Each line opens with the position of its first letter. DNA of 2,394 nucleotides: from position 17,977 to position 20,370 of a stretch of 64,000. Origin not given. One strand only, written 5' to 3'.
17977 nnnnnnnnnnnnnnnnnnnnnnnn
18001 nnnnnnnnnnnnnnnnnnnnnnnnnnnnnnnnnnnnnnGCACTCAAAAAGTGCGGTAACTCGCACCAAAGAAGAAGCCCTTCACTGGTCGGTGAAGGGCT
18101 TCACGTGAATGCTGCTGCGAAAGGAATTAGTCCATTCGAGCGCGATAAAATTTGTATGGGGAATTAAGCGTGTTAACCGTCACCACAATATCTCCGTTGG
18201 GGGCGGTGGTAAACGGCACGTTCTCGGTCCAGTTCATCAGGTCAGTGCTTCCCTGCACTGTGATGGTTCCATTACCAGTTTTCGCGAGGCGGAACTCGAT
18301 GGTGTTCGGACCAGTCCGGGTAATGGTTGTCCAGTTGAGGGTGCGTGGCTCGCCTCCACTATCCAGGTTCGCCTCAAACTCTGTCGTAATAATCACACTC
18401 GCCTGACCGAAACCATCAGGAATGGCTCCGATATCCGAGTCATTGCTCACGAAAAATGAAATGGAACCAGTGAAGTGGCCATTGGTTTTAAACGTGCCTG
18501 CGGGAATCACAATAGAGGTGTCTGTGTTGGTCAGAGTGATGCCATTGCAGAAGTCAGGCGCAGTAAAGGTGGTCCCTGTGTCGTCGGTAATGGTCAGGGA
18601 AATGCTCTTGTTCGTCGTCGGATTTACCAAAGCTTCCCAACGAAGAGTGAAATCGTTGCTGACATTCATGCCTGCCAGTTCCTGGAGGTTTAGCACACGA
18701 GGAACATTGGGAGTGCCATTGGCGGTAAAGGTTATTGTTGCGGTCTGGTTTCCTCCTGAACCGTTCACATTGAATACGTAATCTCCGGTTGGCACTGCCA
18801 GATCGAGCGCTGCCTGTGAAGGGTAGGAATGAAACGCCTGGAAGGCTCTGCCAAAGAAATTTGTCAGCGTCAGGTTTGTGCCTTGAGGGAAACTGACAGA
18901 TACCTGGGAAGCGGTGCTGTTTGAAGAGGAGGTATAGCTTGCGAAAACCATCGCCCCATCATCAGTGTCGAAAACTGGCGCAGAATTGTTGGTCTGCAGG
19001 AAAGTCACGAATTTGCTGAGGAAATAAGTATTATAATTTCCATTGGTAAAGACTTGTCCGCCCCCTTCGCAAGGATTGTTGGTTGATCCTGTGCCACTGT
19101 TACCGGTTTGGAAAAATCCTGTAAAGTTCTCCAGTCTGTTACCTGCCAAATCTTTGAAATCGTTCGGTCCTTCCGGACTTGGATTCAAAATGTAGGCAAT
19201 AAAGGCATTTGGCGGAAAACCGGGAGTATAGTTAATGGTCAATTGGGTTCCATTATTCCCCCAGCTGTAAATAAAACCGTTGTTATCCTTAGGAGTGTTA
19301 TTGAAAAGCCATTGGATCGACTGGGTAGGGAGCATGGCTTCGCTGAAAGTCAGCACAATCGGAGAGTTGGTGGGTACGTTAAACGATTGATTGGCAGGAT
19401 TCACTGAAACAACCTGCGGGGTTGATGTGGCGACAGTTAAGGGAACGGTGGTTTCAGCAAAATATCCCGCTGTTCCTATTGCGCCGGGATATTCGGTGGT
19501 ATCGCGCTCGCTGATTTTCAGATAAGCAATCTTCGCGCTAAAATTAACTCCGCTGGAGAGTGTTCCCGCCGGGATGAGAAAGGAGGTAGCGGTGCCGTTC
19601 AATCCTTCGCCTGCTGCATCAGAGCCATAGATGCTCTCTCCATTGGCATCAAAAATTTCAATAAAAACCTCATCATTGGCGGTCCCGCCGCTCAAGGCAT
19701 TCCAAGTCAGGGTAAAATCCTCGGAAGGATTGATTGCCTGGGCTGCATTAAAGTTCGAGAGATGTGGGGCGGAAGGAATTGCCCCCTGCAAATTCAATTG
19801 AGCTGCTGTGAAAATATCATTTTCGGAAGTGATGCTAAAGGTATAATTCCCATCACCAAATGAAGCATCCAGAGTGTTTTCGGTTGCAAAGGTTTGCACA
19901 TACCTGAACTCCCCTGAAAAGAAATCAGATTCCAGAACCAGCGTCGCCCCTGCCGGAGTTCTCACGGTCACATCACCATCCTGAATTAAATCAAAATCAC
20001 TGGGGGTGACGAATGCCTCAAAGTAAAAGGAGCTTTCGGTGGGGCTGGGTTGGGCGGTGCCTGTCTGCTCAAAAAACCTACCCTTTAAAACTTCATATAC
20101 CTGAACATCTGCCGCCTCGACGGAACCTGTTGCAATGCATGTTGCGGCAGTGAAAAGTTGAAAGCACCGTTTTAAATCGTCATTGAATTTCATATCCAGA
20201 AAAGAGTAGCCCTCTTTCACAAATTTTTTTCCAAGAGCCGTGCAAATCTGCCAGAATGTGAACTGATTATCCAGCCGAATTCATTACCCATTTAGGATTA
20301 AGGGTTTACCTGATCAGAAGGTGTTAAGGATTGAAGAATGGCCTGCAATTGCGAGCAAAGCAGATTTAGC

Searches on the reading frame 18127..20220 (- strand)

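Call 7: search_protein_families(library=pfam, proteins=[window:18127-20220:-])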
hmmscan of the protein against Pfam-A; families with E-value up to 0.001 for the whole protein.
window:18127-20220:- (697 aa): 1 family
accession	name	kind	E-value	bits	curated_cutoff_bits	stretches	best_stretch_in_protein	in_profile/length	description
PF13205.12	Big_5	-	1.4e-08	35.9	23.6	1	265-364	2-96/105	Bacterial Ig-like domain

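Call 8: search_protein_families(library=ncbifam, proteins=[window:18127-20220:-])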
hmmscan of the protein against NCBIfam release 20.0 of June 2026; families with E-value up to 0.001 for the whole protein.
window:18127-20220:- (697 aa): 0 families
